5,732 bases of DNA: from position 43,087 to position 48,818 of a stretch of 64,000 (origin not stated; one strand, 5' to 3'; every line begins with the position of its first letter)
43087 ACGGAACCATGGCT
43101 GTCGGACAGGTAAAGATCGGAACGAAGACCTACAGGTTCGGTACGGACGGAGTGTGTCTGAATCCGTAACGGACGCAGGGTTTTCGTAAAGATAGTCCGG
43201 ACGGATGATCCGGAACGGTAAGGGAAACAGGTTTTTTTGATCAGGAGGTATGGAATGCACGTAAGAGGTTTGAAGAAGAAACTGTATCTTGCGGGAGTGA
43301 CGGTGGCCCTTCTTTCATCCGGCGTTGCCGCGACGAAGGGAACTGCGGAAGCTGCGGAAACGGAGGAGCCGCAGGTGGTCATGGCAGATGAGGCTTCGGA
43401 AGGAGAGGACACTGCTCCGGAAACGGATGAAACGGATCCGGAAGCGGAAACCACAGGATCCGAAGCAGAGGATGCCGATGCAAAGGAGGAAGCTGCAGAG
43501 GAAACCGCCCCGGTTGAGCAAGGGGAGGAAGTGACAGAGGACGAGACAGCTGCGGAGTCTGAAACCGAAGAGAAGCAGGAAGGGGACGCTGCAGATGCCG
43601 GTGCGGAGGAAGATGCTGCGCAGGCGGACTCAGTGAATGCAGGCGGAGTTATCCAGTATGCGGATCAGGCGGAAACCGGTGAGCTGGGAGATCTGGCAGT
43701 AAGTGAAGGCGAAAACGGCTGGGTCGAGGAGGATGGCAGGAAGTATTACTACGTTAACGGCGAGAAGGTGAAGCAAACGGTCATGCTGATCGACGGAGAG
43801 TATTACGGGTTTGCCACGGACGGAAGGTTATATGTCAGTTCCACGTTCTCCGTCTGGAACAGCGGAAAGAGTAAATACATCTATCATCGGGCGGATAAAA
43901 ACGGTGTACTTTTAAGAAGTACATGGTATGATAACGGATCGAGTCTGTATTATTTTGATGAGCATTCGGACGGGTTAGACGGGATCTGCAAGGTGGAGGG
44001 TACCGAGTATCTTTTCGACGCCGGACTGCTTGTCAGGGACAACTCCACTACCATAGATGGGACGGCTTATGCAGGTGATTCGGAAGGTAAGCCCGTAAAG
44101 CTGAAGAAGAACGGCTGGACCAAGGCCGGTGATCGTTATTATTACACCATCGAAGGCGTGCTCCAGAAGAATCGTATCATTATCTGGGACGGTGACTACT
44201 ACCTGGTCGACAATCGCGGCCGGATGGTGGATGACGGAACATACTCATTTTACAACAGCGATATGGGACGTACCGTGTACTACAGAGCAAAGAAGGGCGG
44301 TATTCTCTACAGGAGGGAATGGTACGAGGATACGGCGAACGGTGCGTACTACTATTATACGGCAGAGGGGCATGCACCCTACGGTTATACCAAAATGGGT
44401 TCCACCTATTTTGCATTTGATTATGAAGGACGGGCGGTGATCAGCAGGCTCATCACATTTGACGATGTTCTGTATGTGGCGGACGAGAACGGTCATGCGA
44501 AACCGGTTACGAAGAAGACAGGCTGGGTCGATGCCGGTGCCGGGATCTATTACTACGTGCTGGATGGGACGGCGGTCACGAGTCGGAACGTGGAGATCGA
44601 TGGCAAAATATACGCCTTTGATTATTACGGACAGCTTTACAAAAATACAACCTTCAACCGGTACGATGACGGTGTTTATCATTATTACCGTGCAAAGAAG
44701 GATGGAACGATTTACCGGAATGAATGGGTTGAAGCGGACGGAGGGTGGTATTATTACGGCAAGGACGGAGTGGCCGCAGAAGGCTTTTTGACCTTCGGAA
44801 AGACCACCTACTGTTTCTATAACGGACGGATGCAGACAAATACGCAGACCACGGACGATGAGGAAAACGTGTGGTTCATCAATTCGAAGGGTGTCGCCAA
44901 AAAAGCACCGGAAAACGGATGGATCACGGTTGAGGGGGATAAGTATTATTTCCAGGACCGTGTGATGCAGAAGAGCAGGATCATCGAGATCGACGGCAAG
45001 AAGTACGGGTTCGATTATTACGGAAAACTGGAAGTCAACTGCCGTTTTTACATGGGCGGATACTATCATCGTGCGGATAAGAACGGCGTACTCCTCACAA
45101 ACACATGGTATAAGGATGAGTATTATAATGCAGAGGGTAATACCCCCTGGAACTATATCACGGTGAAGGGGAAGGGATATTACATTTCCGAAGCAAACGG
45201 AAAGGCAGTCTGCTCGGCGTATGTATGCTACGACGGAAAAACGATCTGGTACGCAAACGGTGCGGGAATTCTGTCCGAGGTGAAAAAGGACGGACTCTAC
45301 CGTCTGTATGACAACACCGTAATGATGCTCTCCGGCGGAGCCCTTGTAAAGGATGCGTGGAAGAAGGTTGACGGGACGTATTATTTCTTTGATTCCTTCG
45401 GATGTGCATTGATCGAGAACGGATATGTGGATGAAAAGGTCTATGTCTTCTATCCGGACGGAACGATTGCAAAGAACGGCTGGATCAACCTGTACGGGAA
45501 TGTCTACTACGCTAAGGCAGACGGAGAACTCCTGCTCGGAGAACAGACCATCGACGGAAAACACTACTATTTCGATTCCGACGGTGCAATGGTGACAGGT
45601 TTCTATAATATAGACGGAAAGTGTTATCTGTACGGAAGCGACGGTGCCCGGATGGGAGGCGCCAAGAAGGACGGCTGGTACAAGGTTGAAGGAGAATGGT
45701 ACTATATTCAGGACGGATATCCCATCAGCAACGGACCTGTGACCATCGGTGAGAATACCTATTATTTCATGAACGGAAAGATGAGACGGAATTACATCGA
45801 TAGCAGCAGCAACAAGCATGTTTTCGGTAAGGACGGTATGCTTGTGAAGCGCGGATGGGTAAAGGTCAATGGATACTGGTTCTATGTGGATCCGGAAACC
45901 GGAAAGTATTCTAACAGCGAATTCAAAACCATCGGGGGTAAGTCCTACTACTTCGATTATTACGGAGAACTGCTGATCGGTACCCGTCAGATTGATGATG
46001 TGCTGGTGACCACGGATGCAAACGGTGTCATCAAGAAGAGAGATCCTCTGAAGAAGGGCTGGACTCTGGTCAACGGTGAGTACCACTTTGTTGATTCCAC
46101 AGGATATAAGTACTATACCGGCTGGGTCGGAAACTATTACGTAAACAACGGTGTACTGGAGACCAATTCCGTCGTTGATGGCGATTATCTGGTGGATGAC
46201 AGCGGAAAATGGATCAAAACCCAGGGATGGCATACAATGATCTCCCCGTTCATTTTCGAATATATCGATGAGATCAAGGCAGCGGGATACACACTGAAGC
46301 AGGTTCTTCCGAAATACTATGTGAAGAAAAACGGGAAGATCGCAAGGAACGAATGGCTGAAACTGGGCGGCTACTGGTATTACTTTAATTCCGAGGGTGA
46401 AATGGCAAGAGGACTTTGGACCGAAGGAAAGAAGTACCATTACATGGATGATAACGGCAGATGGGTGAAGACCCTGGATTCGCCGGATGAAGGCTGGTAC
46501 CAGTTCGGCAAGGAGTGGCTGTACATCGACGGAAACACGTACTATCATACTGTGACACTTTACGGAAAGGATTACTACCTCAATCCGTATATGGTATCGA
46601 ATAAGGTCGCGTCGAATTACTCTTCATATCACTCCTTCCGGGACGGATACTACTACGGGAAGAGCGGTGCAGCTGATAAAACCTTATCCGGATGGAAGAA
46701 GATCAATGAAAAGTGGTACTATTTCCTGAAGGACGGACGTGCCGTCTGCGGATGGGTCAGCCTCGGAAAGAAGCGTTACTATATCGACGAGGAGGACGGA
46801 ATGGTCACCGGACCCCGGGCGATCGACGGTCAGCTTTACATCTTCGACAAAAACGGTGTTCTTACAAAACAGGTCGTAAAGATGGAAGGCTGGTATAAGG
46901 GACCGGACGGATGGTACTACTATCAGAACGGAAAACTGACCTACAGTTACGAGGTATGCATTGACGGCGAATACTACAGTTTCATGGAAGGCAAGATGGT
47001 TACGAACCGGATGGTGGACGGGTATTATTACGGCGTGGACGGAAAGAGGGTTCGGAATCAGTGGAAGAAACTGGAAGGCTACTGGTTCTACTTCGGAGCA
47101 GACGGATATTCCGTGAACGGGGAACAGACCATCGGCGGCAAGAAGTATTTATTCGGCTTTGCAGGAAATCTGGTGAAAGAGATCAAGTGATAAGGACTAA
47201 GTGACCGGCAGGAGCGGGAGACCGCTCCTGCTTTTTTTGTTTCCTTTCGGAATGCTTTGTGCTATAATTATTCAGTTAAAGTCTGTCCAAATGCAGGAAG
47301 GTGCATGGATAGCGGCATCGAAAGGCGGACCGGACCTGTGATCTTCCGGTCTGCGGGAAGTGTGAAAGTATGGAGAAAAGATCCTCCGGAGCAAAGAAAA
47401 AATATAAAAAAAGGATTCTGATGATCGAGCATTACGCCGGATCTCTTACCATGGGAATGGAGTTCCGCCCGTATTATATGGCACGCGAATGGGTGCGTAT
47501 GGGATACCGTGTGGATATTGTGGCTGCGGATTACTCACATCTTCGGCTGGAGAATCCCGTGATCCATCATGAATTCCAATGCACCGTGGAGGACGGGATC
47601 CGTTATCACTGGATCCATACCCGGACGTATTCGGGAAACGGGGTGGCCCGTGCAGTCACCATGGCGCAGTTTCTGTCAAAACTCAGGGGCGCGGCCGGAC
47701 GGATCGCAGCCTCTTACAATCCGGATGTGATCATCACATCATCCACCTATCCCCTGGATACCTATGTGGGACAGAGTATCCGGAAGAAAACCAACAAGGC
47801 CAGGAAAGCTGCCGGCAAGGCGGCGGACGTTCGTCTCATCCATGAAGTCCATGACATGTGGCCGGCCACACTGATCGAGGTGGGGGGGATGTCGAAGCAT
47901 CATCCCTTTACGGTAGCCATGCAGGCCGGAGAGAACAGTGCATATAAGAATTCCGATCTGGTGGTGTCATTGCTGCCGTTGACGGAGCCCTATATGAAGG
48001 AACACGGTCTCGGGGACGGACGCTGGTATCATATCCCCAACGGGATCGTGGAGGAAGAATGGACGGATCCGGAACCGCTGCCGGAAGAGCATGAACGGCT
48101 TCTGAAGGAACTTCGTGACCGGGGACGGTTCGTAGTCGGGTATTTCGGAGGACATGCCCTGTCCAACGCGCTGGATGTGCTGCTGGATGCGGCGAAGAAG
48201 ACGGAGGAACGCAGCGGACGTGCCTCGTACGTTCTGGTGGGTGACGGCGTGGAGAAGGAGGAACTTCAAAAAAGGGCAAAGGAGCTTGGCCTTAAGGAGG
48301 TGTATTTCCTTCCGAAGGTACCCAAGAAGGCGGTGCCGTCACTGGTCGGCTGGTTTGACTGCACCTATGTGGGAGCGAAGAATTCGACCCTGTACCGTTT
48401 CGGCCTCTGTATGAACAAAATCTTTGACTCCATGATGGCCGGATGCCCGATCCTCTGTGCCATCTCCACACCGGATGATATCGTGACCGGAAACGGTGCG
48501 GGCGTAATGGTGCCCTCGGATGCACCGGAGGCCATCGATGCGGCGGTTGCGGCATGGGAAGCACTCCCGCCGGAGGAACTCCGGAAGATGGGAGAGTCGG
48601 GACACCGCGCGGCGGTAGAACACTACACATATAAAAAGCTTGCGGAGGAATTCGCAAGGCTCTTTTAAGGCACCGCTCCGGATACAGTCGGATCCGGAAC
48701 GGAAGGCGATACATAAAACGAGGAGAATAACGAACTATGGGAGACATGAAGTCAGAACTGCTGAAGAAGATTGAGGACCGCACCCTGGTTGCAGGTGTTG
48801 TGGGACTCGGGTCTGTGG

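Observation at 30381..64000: Glycopolymer island interleaving two biosynthesis modules with five CW_binding_1 surface proteins: a candidate linked polymer-plus-binders system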

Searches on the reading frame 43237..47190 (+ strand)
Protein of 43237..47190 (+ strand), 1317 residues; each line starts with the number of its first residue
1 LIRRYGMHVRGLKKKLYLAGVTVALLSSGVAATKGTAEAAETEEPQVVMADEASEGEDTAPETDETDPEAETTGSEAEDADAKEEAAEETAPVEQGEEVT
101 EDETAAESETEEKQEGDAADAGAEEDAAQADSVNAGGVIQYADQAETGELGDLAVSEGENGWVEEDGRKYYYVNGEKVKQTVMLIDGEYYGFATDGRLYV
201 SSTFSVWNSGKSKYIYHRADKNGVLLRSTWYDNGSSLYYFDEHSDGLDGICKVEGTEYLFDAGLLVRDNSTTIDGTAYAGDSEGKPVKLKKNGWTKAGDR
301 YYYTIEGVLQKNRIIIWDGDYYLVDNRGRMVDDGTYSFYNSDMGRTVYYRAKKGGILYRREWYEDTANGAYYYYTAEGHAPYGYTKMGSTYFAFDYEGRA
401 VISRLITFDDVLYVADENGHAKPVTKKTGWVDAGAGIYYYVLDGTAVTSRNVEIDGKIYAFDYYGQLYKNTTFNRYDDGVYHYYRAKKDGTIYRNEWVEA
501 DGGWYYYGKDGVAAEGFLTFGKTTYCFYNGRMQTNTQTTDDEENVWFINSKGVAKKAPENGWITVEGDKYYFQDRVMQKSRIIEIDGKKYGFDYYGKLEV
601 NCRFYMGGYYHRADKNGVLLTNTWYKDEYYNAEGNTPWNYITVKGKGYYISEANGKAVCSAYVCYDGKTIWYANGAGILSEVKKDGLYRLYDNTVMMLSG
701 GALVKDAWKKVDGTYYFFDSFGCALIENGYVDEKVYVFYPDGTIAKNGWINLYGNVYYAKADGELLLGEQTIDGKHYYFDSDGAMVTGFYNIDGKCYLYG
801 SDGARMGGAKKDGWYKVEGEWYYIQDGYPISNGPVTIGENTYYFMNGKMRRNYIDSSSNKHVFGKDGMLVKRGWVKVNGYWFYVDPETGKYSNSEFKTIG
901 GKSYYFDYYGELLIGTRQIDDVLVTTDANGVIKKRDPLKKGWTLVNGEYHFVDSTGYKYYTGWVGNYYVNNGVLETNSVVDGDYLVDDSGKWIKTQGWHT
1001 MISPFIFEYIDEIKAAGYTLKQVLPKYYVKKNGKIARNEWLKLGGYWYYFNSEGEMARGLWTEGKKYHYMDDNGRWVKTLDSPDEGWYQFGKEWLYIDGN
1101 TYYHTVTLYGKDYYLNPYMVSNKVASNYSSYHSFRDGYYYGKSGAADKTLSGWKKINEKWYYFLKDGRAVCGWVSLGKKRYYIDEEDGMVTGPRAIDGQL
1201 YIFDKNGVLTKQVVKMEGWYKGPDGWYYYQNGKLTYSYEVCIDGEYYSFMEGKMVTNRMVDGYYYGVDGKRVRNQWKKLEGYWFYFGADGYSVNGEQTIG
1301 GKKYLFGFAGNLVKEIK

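Call 5: search_protein_families(library=pfam, proteins=[window:43237-47190:+], max_evalue=0.001)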
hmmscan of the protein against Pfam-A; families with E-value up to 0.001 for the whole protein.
window:43237-47190:+ (1317 aa): 3 families
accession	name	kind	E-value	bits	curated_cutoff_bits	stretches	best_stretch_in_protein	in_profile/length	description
PF19127.6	Choline_bind_3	-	7.6e-23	80.6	27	2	1151-1188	2-40/47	Choline-binding repeat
PF01473.26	Choline_bind_1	-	3.4e-10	40.2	20.5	1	1152-1168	2-18/19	Putative cell wall binding repeat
PF19085.6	Choline_bind_2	-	1.8e-09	38.1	27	2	963-992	7-38/38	Choline-binding repeat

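Call 84: search_protein_families(library=ncbifam, proteins=[window:43237-47190:+], max_evalue=0.00001)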
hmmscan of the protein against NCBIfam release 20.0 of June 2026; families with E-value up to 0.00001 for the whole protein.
window:43237-47190:+ (1317 aa): 4 families
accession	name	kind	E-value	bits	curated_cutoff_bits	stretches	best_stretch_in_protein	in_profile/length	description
NF033930.1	pneumo_PspA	exception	4.9e-47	161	850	4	700-850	477-621/659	pneumococcal surface protein A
TIGR04035.1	glucan_65_rpt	repeat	4.1e-35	119.8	147.7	1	757-803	2-50/64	glucan-binding repeat-containing protein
NF033838.0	PspC_subgroup_1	exception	1.5e-30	106.6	700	3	736-915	496-668/684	pneumococcal surface protein PspC, choline-binding form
NF033840.1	PspC_relate_1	equivalog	2.7e-28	98.5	850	4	706-825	829-943/967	PspC-related protein choline-binding protein 1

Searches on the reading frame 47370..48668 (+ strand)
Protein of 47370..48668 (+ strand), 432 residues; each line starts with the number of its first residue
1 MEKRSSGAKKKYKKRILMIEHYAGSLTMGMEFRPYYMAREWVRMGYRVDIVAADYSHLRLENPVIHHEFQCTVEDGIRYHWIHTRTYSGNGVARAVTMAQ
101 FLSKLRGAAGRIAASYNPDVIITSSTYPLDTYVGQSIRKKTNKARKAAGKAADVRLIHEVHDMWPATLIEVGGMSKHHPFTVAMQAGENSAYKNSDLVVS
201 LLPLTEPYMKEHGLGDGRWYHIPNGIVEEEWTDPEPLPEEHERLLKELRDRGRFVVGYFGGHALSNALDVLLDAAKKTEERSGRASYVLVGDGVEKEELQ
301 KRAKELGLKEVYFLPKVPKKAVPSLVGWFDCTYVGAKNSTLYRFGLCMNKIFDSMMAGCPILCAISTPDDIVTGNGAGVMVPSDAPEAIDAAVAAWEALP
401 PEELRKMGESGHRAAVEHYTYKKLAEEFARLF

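Call 5: search_protein_families(library=pfam, proteins=[window:47370-48668:+], max_evalue=0.001)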
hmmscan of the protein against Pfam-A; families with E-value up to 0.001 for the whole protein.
window:47370-48668:+ (432 aa): 5 families
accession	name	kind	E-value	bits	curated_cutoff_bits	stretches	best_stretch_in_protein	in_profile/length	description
PF00534.26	Glycos_transf_1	-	1.3e-12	48.1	26.4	1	253-411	15-169/172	Glycosyl transferases group 1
PF13579.12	Glyco_trans_4_4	-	2.2e-12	48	29.7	1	29-225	2-158/158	Glycosyl transferase 4-like domain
PF13692.12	Glyco_trans_1_4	-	8.2e-12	46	27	1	254-394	2-137/142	Glycosyl transferases group 1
PF13439.12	Glyco_transf_4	-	1.5e-10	41.8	28.5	1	29-227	3-167/170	Glycosyltransferase Family 4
PF13524.12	Glyco_trans_1_2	-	0.00048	20.5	25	1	343-428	59-142/144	Glycosyl transferase-like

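Call 84: search_protein_families(library=ncbifam, proteins=[window:47370-48668:+], max_evalue=0.00001)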
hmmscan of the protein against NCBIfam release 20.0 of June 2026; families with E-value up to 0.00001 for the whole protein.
window:47370-48668:+ (432 aa): 5 families
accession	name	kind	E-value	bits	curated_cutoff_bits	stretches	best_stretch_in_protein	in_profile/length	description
TIGR04063.1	stp3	hypoth_equivalog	2.5e-13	49.7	442.05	1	21-395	7-356/397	TIGR04063 family PEP-CTERM/XrtA system glycosyltransferase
NF007640.0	PRK10307.1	subfamily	3.4e-12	46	276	1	168-429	146-401/411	WcaI family glycosyltransferase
TIGR03088.1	stp2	hypoth_equivalog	1.9e-09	37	409.05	1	269-432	214-370/374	TIGR03088 family PEP-CTERM/XrtA system glycosyltransferase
NF038298.1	EPS_HpsO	equivalog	1.5e-07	30.5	575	1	208-428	160-380/388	hormogonium polysaccharide biosynthesis glycosyltransferase HpsO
TIGR04007.1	wcaI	equivalog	4.5e-07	28.9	800.45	1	186-337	165-313/407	colanic acid biosynthesis glycosyltransferase WcaI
